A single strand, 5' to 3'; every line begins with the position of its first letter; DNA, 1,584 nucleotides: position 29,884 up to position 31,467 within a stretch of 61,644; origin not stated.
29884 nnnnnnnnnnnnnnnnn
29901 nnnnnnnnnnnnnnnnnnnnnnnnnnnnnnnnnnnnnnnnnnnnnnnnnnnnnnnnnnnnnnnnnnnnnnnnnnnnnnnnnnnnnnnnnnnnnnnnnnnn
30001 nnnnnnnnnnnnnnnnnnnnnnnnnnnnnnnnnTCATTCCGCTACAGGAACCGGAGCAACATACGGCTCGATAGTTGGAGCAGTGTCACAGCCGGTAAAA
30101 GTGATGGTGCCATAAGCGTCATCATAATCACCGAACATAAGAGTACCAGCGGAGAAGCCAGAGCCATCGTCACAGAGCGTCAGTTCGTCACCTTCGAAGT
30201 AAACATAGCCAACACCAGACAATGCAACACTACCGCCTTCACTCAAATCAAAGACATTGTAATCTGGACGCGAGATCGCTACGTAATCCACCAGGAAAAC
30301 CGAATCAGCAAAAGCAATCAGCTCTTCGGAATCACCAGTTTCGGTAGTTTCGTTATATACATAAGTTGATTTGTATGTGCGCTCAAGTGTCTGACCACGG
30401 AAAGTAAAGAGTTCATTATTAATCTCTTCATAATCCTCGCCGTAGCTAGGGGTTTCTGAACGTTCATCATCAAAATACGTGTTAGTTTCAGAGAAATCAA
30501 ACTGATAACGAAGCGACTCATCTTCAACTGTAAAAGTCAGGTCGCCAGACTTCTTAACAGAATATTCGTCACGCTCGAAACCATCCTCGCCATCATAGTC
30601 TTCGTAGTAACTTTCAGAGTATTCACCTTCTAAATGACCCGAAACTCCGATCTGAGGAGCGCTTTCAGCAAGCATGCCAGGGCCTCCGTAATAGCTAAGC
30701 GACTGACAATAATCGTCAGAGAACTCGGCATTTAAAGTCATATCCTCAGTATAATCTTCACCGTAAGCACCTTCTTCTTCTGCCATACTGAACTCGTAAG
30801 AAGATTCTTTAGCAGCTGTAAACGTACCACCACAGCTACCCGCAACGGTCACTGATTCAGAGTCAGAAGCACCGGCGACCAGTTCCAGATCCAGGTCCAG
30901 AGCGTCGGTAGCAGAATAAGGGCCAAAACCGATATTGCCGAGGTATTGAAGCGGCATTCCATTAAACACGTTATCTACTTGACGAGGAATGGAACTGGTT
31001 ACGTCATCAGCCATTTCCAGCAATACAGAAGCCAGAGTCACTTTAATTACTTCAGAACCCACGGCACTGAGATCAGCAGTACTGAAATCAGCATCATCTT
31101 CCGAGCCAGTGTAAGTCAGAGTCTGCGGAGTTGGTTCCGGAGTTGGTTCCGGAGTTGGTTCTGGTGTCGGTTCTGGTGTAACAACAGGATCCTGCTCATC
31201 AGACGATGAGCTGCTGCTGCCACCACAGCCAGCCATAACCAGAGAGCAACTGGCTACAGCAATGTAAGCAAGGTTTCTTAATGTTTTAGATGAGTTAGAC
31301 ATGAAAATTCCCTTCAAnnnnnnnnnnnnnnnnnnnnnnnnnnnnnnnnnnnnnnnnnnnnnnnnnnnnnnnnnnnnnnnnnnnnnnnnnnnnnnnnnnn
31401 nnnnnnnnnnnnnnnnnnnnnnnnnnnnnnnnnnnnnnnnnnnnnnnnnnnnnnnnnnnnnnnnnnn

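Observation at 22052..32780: Tandem array of five paralogous, extremely acidic, Cys-stapled lipoproteins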

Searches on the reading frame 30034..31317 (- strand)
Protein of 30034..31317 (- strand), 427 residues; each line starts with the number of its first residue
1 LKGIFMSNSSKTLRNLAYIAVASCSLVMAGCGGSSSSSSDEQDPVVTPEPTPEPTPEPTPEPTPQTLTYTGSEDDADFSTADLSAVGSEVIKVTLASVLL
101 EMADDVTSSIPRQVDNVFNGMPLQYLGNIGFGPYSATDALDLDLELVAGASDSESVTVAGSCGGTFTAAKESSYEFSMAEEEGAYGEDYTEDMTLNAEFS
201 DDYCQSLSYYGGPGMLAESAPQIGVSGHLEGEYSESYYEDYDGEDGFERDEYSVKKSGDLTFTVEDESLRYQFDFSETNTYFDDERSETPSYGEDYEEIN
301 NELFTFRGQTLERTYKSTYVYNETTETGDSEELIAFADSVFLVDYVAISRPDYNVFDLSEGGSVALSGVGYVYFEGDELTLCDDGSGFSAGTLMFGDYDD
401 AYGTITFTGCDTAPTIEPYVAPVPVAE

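Call 3: search_protein_families(library=pfam, proteins=[window:30034-31317:-], max_evalue=1)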
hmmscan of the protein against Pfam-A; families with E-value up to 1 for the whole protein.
window:30034-31317:- (427 aa): 2 families
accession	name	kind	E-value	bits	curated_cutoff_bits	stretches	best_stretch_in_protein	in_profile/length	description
PF05887.16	Trypan_PARP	-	0.00015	22.2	100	1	38-67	87-116/134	Procyclic acidic repetitive protein (PARP)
PF15358.11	TSKS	-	0.3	10.4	27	1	36-73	22-59/395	Testis-specific serine kinase substrate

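Call 4: search_protein_families(library=ncbifam, proteins=[window:30034-31317:-], max_evalue=1)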
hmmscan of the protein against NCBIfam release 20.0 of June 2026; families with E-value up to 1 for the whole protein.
window:30034-31317:- (427 aa): 10 families
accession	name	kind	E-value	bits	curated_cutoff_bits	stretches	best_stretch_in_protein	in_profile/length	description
NF037973.1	metallo_SslE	exception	0.00045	17.7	3000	1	33-67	41-77/1519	lipoprotein metalloprotease SslE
NF052326.1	anti_RE_DarA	equivalog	0.0035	16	350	1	35-77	547-588/654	antirestriction phage head protein DarA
NF058595.1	invert_tail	domain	0.0061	16.9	37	1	9-48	50-87/113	lipo-invert putative C-terminal anchoring domain-containing protein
NF033845.1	MSCRAMM_ClfB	exception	0.0082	14.1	999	1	41-79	555-593/871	MSCRAMM family adhesin clumping factor ClfB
NF008082.0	PRK10819.1-3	equivalog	0.009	15.8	265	1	33-64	59-90/242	TonB system transport protein TonB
NF040901.1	SeO3_TeO2_ExtH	equivalog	0.035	13.1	200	1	9-47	2-39/430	selenite/tellurite reduction operon rhodanese-like protein ExtH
NF053526.1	Myco_lipo_LppK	equivalog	0.079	12.9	125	1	19-68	11-62/167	lipoprotein LppK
NF008084.0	PRK10819.1-5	equivalog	0.082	12.8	315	1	43-64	89-110/249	TonB system transport protein TonB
NF033186.1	internalin_K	exception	0.16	10.3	1100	1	46-65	514-533/604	class 1 internalin InlK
NF008083.0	PRK10819.1-4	equivalog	0.33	10.9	448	1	42-61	65-84/239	TonB system transport protein TonB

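Call 96: search_protein_families(library=padloc, proteins=[window:30034-31302:-], max_evalue=0.01)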
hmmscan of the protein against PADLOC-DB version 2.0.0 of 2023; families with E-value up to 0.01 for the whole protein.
window:30034-31302:- (422 aa): 0 families
